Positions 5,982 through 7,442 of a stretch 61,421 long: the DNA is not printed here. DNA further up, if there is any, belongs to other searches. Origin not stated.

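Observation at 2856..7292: Translationally coupled radical SAM - PLP - di-iron desaturase - LbH operon with no pathway I can assign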

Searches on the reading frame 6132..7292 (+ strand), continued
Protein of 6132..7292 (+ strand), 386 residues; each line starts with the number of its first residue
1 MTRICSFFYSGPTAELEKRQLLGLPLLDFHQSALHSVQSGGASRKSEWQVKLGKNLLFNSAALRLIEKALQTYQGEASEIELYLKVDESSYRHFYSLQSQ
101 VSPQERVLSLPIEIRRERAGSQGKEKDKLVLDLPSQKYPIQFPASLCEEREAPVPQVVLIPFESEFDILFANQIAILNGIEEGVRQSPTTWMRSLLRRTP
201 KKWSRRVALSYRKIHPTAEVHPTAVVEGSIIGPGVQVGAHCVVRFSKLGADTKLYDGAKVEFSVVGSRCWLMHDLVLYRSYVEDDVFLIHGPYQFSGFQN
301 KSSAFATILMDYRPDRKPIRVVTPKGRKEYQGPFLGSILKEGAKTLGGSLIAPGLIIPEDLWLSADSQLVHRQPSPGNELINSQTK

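Call 30: predict_structure(alignment_id=A1)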
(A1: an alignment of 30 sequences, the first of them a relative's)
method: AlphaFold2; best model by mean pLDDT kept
length: 386 residues; sequences in the alignment: 30
mean_pLDDT: 90.3   pTM: 0.90
mean pLDDT of the five models: 90.3, 89.7, 87.9, 85.7, 85.4
residues with pLDDT >= 90: 277; 70-90: 77; 50-70: 26; < 50: 6
segments of 3 or more residues with pLDDT < 50: 372-374
pLDDT, mean of each block of 10 residues (from residue 1): 91 97 98 94 80 98 97 94 95 93 90 87 80 90 79 92 97 96 93 88 88 98 98 98 98 97 98 95 96 94 90 87 90 94 89 92 75 51 49
secondary structure, 60 per line:
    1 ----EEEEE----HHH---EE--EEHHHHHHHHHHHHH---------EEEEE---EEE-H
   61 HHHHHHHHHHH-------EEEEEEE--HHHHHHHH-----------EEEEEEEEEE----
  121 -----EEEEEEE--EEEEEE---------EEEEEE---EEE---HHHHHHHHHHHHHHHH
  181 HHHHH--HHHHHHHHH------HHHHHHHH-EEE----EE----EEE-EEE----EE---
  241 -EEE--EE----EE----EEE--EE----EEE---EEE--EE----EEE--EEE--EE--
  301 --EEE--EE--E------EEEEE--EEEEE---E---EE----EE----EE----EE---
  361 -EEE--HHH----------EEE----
elements in order: E5-9 H26-38 E48-52 E56-58 H60-71 E79-85 H88-95 E107-116 E126-132 E135-140 E150-155 E159-161 H165-185 H188-196 H203-210 E212-214 E225-227 E229-231 E242-244 E259-261 E270-272 E276-278 E287-289 E292-294 E303-305 E319-323 E326-330 E362-364 E380-382

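Call 33: fold_search(model_id=the predicted structure, library=pdb)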
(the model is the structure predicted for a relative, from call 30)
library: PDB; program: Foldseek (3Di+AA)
matches with E <= 10: 698; with E <= 0.001: 193
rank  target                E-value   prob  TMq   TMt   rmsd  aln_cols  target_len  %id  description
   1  5z0a_A                2.0e-11  1.00  0.53  0.51   9.5       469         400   11  ST0452(Y97N)-GlcNAc binding form (released 2018-10-31)
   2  5z09_E                3.3e-11  1.00  0.55  0.57   8.5       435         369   11  ST0452(Y97N)-UTP binding form (released 2018-10-31)
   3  5z0a_E                8.9e-11  1.00  0.58  0.57   8.1       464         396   10  ST0452(Y97N)-GlcNAc binding form (released 2018-10-31)
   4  5z0a_C                1.3e-10  1.00  0.51  0.50   9.0       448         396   11  ST0452(Y97N)-GlcNAc binding form (released 2018-10-31)
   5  5z09_A                1.1e-09  1.00  0.54  0.52   9.2       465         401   11  ST0452(Y97N)-UTP binding form (released 2018-10-31)
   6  2ggo                  1.5e-09  1.00  0.48  0.47   9.8       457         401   10  Crystal Structure of glucose-1-phosphate thymidylyltransferase from Sulfolobus tokodaii (released 2007-03-24)
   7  5z09_F                4.8e-09  1.00  0.46  0.49   9.8       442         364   11  ST0452(Y97N)-UTP binding form (released 2018-10-31)
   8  7d72_B                2.9e-08  1.00  0.27  0.26  12.4       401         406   11  Cryo-EM structures of human GMPPA/GMPPB complex bound to GDP-Mannose (released 2021-05-05)
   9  5b04_I                1.2e-07  1.00  0.33  0.30  11.2       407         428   10  Crystal structure of the eukaryotic translation initiation factor 2B from Schizosaccharomyces pombe (released 2016-02-24)
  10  2oi6_A                2.9e-07  1.00  0.27  0.24  20.4       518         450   10  E. coli GlmU- Complex with UDP-GlcNAc, CoA and GlcN-1-PO4 (released 2007-06-19)
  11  6jlz_I                5.5e-07  1.00  0.31  0.29  12.5       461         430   10  P-eIF2a - eIF2B complex (released 2019-05-01)
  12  7d72_A                5.5e-07  1.00  0.23  0.22  13.3       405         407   11  Cryo-EM structures of human GMPPA/GMPPB complex bound to GDP-Mannose (released 2021-05-05)
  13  9dr4                  5.8e-07  1.00  0.27  0.24  20.6       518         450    9  Crystal structure of bifunctional GlmU from Staphylococcus aureus NCTC 8325 complexed with UTP, CoA and Glc 1-P (released 2025-05-14)
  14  9dqf                  7.1e-07  1.00  0.23  0.20  20.3       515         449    9  Crystal structure of bifunctional GlmU from Staphylococcus aureus NCTC 8325 complexed with acetyl CoA and citrate (released 2025-05-14)
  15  6jly_J                7.8e-07  1.00  0.34  0.31  12.1       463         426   10  eIF2a - eIF2B complex (released 2019-05-01)
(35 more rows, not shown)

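Call 35: search_protein_families(library=pfam, proteins=[L045:241-717:+, L045:714-1730:+, L005:9303-9956:-, L046:12574-13413:+, L048:4291-5418:+, L016:126-941:+, L026:1846-3618:+, L029:9979-10566:+, L016:944-2785:+, L016:2754-3350:+], max_evalue=0.01)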
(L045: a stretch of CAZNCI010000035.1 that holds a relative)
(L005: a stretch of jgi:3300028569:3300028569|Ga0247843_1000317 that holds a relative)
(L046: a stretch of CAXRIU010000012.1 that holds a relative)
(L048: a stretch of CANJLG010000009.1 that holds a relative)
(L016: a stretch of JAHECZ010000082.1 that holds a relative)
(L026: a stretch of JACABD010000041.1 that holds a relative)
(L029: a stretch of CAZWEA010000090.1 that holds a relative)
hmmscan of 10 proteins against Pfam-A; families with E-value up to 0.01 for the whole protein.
L045:241-717:+ (158 aa): 1 family
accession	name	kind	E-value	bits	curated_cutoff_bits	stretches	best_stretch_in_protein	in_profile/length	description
PF07977.19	FabA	-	2e-17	63.6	23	1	3-124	6-137/138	FabA-like domain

L045:714-1730:+ (338 aa): 0 families

L005:9303-9956:- (217 aa): 0 families

L046:12574-13413:+ (279 aa): 1 family
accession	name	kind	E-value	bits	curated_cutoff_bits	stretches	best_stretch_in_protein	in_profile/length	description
PF00487.30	FA_desaturase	-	6.8e-15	56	29.7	1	36-241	2-225/253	Fatty acid desaturase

L048:4291-5418:+ (375 aa): 1 family
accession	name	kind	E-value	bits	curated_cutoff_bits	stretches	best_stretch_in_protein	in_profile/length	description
PF01757.29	Acyl_transf_3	-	3.1e-30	105.8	31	1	12-361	2-324/326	Acyltransferase domain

L016:126-941:+ (271 aa): 1 family
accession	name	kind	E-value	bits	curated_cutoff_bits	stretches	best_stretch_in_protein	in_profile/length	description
PF10118.14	Metal_hydrol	-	3.1e-67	227.3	33.2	1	12-254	2-245/247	Predicted metal-dependent hydrolase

L026:1846-3618:+ (590 aa): 1 family
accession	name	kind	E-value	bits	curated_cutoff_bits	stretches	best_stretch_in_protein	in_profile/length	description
PF04055.27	Radical_SAM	-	2.8e-08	34.5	29.5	1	187-352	5-164/166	Radical SAM superfamily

L029:9979-10566:+ (195 aa): 1 family
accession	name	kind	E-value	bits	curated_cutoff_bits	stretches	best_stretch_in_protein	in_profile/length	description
PF03625.19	DUF302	-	1.2e-11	44.7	23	1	97-157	3-62/63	Domain of unknown function DUF302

L016:944-2785:+ (613 aa): 11 families
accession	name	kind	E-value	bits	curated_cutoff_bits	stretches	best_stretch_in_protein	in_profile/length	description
PF01855.24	POR_N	-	7.1e-13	49.3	27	1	28-235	3-220/231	Pyruvate flavodoxin/ferredoxin oxidoreductase, thiamine diP-bdg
PF02775.26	TPP_enzyme_C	-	1.3e-12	48.2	21.9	1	397-525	2-149/151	Thiamine pyrophosphate enzyme, C-terminal TPP binding domain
PF13237.11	Fer4_10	-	4.3e-05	23.8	25.5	1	549-597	3-53/53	4Fe-4S dicluster domain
PF14697.11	Fer4_21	-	8e-05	23.1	35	1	549-602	2-58/59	4Fe-4S dicluster domain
PF12838.12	Fer4_7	-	0.00068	20.5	27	1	585-606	1-22/52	4Fe-4S dicluster domain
PF00037.32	Fer4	-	0.0011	19.2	21.1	1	581-601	3-23/24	4Fe-4S binding domain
PF02776.23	TPP_enzyme_N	-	0.0014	18.8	26.8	0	20-97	3-78/119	Thiamine pyrophosphate enzyme, N-terminal TPP binding domain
PF13187.11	Fer4_9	-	0.0017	18.8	27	1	554-601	1-52/52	4Fe-4S dicluster domain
PF12837.12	Fer4_6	-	0.0056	17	25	1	581-601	4-24/24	4Fe-4S binding domain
PF13484.11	Fer4_16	-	0.0074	17.5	30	1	586-603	2-19/66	4Fe-4S double cluster binding domain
PF12797.12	Fer4_2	-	0.008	16.5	24.5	0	585-597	9-21/22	4Fe-4S binding domain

L016:2754-3350:+ (198 aa): 1 family
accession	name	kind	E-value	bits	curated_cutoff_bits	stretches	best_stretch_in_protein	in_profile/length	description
PF01558.24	POR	-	4.1e-09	37.3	27.4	1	18-171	1-140/173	Pyruvate ferredoxin/flavodoxin oxidoreductase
